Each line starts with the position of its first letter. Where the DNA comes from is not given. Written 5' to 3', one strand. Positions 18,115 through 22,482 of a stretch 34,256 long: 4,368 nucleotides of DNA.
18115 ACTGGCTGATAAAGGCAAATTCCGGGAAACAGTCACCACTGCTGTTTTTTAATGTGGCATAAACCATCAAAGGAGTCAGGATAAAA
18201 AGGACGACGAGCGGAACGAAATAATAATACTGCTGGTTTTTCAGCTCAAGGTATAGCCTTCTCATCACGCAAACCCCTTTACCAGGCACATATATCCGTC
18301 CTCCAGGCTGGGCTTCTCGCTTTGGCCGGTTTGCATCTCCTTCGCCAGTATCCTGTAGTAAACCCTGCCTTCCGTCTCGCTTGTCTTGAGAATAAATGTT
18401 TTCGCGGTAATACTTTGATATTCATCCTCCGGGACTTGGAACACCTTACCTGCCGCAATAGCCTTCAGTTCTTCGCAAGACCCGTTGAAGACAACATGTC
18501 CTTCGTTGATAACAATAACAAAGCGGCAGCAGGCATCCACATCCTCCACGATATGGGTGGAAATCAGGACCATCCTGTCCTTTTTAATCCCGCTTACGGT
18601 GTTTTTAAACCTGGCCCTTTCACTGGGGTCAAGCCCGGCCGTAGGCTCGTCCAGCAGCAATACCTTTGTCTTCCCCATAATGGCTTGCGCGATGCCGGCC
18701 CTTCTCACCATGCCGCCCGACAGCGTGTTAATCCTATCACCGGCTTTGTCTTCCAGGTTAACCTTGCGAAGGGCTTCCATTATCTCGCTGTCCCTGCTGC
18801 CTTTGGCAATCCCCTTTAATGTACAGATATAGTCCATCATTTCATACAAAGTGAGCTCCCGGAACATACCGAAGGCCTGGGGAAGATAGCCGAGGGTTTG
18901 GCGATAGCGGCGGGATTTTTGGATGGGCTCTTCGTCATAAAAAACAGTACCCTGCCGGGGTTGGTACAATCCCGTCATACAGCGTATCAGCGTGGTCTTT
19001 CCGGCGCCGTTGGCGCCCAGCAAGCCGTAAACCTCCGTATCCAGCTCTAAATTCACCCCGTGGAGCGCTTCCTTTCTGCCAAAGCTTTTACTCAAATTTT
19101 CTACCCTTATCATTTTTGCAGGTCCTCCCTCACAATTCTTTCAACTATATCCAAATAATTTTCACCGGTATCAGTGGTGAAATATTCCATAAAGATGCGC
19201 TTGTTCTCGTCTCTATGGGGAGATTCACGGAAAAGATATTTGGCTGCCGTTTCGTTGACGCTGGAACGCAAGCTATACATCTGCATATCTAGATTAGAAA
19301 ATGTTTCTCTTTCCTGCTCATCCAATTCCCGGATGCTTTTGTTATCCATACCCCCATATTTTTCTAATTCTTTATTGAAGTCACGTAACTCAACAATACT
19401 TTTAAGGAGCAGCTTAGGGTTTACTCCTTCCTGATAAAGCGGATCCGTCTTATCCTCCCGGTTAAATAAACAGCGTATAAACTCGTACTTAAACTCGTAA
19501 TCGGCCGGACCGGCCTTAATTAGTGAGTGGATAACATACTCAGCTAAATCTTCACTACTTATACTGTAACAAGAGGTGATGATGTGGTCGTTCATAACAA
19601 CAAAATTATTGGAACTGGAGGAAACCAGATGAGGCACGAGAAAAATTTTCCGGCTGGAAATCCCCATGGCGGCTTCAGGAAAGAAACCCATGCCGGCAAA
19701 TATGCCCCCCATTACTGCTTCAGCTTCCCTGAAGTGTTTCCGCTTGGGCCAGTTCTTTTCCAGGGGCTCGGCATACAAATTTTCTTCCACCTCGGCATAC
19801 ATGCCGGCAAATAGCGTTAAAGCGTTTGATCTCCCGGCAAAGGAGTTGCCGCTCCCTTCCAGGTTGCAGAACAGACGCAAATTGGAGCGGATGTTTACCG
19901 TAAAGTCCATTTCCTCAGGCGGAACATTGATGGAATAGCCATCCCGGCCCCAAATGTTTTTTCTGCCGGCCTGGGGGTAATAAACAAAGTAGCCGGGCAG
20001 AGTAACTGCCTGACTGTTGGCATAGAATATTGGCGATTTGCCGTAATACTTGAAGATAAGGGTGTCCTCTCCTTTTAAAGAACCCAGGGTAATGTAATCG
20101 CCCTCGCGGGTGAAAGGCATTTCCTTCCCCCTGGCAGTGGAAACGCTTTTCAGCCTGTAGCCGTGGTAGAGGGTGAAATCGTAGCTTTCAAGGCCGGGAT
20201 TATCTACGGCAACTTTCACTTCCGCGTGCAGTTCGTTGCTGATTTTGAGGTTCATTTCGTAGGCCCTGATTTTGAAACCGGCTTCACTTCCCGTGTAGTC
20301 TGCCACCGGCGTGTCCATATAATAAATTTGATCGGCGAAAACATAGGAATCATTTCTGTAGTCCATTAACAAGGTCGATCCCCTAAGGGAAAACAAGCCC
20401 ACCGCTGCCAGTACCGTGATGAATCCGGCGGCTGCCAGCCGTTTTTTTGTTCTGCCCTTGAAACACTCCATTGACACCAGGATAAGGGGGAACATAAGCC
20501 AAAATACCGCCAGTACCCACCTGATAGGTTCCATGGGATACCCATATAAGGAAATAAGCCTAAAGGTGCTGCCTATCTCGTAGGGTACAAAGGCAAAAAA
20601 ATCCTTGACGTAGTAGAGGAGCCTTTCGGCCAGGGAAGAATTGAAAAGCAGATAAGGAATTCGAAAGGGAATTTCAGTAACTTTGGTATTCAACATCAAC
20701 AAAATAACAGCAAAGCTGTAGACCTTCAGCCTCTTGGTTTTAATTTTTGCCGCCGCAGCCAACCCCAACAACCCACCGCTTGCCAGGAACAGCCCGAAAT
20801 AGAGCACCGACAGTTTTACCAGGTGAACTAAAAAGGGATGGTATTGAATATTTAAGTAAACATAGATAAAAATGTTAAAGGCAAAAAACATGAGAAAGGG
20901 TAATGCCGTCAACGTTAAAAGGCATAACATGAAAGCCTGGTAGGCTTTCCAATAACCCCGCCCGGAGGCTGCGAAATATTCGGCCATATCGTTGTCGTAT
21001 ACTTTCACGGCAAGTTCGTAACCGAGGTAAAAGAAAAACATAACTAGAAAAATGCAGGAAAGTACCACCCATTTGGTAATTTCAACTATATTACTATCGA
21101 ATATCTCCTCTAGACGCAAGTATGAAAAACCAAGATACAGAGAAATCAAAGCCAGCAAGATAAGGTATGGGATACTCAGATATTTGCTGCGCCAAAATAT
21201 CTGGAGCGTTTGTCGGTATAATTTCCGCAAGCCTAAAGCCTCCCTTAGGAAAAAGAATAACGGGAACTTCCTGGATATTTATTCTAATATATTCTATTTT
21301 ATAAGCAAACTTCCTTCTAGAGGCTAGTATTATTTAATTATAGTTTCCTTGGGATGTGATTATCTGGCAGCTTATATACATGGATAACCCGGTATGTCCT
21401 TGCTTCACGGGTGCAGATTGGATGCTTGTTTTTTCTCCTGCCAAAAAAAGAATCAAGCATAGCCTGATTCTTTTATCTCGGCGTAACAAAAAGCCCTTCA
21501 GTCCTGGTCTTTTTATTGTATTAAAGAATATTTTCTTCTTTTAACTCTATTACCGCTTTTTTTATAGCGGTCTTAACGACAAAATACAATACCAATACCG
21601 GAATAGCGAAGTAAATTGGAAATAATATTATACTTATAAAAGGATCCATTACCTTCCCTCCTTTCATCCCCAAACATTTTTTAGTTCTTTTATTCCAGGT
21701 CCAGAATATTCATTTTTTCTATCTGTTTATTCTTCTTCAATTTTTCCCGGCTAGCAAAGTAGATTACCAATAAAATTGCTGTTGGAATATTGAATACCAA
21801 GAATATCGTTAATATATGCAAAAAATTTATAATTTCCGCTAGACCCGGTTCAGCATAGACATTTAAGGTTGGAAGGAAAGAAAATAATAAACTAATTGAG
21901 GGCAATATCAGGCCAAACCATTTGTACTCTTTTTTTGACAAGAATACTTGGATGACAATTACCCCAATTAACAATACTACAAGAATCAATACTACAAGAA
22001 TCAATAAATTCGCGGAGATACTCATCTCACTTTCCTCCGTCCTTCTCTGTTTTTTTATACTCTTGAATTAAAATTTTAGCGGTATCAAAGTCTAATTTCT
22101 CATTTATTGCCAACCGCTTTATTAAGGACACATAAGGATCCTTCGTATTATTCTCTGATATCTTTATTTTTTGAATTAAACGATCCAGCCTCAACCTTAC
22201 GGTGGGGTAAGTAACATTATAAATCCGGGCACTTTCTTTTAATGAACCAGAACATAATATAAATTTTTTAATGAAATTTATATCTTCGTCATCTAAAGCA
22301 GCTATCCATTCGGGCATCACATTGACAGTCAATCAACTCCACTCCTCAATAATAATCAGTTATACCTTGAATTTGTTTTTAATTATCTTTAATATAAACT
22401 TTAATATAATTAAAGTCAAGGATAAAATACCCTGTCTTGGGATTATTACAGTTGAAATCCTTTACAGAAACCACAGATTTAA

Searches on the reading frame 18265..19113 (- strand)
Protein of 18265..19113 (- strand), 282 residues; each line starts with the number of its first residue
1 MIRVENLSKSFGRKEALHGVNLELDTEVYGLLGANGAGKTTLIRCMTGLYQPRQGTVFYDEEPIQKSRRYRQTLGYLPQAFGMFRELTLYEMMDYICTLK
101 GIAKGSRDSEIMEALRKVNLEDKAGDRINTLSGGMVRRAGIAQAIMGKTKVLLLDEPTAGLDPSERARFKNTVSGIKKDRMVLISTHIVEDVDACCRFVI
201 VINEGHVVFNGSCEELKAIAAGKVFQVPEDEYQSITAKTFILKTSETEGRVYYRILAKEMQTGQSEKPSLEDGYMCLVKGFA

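Call 36: search_protein_families(library=pfam, proteins=[window:18265-19113:-], max_evalue=0.00001)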
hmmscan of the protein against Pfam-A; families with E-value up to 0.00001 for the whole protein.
window:18265-19113:- (282 aa): 2 families
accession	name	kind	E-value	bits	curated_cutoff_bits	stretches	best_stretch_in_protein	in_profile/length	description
PF00005.33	ABC_tran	-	4.5e-33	115.2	25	1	18-159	2-137/137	ABC transporter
PF13304.12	AAA_21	-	9.2e-08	32.9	27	0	29-61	2-36/304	AAA domain, putative AbiEii toxin, Type IV TA system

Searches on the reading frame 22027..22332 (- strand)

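Call 36: search_protein_families(library=pfam, proteins=[window:22027-22332:-], max_evalue=0.00001)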
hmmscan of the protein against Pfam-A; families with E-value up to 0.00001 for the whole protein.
window:22027-22332:- (101 aa): 2 families
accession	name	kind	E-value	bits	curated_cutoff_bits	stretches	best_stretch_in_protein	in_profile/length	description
PF09862.15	DUF2089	-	1.1e-17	63.9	33.4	1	13-58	1-46/47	Domain of unknown function (DUF2089)-HTH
PF22746.1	SHOCT-like_DUF2089-C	-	1.9e-07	30.9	27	1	66-97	1-32/32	SHOCT-like domain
